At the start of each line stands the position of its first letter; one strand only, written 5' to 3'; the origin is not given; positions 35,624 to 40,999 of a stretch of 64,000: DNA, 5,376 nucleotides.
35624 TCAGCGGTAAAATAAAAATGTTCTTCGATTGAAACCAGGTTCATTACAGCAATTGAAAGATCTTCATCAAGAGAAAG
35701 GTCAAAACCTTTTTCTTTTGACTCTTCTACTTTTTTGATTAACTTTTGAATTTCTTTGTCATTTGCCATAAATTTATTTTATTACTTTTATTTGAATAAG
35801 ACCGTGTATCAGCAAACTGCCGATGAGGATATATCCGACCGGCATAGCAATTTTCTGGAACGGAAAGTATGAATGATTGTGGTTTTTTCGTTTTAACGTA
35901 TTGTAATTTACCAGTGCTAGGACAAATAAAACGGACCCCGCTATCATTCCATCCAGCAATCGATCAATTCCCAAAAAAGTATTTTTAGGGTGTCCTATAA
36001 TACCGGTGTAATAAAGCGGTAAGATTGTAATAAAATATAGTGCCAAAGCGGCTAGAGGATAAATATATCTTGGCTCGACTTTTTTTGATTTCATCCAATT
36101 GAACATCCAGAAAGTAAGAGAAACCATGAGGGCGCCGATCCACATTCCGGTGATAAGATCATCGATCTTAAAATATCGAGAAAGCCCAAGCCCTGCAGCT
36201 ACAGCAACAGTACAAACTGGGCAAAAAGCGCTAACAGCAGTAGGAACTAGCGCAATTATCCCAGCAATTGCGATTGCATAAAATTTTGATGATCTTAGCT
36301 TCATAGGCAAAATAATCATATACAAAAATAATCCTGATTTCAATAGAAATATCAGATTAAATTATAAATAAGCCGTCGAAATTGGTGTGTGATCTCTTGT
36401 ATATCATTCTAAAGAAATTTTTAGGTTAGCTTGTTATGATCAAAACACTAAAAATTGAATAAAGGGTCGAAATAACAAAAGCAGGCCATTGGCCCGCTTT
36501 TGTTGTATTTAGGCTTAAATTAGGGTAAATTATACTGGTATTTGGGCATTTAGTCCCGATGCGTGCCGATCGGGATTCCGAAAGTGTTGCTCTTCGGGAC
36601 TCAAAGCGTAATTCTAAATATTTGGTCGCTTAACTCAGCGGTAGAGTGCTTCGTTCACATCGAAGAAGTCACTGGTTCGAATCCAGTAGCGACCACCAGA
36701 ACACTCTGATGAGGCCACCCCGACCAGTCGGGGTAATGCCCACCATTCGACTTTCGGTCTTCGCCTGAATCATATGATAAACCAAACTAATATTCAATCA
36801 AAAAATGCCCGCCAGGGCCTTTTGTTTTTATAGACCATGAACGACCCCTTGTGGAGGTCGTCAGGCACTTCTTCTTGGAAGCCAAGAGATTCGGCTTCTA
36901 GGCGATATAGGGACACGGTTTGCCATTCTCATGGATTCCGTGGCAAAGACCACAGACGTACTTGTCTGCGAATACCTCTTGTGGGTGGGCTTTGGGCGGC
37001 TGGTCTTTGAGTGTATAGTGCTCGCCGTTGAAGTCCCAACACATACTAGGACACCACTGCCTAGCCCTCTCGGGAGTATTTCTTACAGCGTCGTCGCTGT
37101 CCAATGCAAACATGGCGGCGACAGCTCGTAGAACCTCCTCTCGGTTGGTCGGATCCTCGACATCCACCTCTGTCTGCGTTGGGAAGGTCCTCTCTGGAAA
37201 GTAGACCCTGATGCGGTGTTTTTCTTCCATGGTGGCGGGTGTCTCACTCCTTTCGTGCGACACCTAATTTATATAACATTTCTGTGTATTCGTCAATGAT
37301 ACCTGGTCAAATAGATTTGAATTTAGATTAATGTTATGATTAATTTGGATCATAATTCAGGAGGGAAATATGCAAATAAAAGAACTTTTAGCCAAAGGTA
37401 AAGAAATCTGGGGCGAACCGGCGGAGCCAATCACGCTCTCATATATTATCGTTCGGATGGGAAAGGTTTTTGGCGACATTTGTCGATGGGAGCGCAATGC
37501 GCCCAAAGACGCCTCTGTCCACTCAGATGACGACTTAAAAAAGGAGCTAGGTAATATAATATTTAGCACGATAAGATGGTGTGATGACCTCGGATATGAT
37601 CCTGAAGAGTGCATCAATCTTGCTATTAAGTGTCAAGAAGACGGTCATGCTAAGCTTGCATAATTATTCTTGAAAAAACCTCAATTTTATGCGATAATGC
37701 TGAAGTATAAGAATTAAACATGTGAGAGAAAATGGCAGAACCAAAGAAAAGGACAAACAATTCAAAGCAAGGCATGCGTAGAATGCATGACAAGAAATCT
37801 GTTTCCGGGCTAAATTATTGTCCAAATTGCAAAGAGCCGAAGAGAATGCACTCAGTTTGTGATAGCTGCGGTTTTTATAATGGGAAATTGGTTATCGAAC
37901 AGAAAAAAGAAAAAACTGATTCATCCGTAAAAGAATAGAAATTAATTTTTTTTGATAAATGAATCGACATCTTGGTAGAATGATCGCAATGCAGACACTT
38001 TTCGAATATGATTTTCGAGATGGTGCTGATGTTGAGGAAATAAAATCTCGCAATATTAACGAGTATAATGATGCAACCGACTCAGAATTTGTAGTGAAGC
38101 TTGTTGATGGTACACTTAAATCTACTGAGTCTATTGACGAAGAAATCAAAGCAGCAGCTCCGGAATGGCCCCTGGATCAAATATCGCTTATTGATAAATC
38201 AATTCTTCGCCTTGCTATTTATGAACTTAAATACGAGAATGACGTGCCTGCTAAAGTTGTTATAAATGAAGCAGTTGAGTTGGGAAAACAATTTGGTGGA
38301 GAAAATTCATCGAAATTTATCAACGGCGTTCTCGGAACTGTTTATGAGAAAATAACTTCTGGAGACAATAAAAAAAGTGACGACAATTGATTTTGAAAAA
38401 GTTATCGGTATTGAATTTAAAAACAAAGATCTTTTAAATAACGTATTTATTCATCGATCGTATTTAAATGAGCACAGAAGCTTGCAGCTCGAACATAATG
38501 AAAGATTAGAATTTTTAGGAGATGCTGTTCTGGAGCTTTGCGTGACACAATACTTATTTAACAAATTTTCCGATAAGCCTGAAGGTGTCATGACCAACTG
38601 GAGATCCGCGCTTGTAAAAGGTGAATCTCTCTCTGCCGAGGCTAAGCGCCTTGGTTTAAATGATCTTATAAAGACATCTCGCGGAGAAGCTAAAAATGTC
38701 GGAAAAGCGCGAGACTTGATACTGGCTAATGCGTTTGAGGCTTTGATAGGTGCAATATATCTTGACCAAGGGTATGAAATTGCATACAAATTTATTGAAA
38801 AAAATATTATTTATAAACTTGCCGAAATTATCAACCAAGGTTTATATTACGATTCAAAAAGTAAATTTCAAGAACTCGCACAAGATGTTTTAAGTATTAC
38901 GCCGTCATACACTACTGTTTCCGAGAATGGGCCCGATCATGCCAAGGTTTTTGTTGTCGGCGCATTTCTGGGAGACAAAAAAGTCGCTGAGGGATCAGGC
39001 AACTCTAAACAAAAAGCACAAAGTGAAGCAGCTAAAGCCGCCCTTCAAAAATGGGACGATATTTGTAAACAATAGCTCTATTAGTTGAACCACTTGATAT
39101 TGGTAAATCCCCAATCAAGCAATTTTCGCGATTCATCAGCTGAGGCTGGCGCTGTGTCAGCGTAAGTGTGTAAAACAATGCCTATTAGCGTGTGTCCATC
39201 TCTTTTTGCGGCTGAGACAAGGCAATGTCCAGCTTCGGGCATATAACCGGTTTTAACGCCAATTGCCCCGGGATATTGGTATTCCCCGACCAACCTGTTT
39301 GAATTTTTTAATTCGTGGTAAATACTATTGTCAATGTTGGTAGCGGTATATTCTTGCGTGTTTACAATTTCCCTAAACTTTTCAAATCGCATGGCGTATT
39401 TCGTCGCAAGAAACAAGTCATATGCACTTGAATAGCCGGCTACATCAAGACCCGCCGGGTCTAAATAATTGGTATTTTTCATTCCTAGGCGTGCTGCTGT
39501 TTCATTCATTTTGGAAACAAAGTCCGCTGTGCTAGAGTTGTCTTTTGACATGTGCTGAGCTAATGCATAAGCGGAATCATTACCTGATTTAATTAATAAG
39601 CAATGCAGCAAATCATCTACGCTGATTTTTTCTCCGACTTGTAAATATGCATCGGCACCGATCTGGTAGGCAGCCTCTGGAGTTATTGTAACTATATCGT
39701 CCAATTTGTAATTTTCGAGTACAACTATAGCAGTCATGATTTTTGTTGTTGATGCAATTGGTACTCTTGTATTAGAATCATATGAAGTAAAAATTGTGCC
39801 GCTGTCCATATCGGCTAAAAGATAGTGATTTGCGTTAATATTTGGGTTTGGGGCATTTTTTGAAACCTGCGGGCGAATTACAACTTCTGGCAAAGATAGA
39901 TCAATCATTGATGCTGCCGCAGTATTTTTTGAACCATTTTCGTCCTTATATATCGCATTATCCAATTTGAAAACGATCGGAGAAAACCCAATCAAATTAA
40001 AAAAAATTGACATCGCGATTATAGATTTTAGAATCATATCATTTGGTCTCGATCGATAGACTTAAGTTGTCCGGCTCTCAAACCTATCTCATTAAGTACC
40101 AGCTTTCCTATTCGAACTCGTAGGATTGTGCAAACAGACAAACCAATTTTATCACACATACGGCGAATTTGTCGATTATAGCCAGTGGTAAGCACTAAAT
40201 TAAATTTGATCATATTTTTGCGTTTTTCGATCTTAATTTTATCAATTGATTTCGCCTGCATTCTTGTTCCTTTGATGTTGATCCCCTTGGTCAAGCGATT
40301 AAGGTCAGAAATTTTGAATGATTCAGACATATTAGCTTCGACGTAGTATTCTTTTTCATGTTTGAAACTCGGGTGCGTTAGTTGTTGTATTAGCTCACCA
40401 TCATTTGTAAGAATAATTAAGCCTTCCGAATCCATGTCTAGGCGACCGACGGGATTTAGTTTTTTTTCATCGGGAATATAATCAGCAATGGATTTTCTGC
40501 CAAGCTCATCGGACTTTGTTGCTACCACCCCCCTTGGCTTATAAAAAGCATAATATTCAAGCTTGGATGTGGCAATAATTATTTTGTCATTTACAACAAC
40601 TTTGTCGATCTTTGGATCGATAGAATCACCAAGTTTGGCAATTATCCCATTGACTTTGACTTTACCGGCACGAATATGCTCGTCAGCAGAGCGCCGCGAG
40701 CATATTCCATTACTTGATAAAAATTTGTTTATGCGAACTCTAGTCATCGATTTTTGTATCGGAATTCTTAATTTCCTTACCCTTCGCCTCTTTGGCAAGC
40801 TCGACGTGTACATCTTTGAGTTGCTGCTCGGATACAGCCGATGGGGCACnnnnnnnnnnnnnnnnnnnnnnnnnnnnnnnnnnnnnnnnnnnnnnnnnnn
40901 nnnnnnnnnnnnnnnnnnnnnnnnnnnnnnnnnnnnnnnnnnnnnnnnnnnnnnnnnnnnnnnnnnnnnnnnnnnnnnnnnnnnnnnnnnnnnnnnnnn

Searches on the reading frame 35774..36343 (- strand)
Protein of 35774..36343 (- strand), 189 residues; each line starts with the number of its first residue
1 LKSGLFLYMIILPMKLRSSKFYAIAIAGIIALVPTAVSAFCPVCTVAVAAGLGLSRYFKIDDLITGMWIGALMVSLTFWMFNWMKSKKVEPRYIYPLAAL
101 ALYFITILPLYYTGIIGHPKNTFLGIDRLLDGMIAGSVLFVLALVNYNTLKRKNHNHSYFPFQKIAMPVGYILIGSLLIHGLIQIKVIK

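Call 58: search_protein_families(library=pfam, proteins=[window:35774-36343:-], max_evalue=1)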
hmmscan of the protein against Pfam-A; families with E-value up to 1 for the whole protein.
window:35774-36343:- (189 aa): 4 families
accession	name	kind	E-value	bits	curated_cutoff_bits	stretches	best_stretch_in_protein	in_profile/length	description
PF16931.10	Phage_holin_8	-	8.5e-05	23.1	26.4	1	124-154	24-55/121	Putative phage holin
PF22954.2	DUF7027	-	0.019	15.3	27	1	134-186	11-65/100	Domain of unknown function (DUF7027)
PF03631.20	Virul_fac_BrkB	-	0.13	12.4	33.7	1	16-118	113-217/259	Virulence factor BrkB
PF22958.2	Ltn1_1st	-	0.13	11.1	27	1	105-158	404-457/590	E3 ubiquitin-protein ligase listerin, N-terminal domain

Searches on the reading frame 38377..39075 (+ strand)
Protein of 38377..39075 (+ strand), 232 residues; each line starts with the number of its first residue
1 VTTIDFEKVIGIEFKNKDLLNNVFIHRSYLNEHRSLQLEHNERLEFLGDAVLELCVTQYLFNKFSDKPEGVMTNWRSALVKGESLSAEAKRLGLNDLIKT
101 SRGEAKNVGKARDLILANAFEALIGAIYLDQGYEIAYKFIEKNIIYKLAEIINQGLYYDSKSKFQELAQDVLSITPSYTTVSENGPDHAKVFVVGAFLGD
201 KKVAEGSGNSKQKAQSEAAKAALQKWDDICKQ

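Call 48: search_protein_families(library=pfam, proteins=[window:38377-39075:+], max_evalue=0.0001)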
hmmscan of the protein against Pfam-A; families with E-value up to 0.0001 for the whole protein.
window:38377-39075:+ (232 aa): 4 families
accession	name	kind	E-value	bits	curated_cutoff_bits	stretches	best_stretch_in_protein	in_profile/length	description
PF14622.11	Ribonucleas_3_3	-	1.1e-37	129.5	35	1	16-147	1-127/128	Ribonuclease-III-like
PF00636.31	Ribonuclease_3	-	2e-26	93.1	27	1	42-132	1-102/102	Ribonuclease III domain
PF00035.32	dsrm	-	1.2e-16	61.4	23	1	161-225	2-65/66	Double-stranded RNA binding motif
PF22935.1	RM44_endonuclase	-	6.8e-13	49.3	27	1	6-127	9-139/139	Large ribosomal subunit protein mL44, endonuclease domain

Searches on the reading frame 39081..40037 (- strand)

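Call 48: search_protein_families(library=pfam, proteins=[window:39081-40037:-], max_evalue=0.0001)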
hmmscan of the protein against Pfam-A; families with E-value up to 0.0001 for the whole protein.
window:39081-40037:- (318 aa): 2 families
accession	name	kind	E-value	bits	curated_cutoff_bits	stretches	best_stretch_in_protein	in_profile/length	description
PF00768.25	Peptidase_S11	-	5.1e-52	177.2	27.6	1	62-290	5-236/239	D-alanyl-D-alanine carboxypeptidase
PF13354.11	Beta-lactamase2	-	1.1e-07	31.9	22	1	74-190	4-116/214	Beta-lactamase enzyme family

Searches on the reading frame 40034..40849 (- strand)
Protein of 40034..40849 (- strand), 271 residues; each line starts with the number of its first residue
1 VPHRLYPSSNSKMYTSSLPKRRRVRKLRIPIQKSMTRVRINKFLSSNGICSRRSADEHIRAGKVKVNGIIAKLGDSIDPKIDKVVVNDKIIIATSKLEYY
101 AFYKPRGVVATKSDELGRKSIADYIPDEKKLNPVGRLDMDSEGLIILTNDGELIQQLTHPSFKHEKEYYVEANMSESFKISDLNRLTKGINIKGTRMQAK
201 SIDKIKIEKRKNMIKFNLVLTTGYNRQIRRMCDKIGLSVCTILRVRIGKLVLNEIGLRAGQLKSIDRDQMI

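Call 48: search_protein_families(library=pfam, proteins=[window:40034-40849:-], max_evalue=0.0001)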
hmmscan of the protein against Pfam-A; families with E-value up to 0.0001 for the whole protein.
window:40034-40849:- (271 aa): 2 families
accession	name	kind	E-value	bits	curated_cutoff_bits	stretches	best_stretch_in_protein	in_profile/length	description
PF00849.27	PseudoU_synth_2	-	4.1e-19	69.7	26.8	1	99-233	2-151/152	RNA pseudouridylate synthase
PF01479.30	S4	-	4.9e-07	29.8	22.8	1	38-77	1-42/48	S4 domain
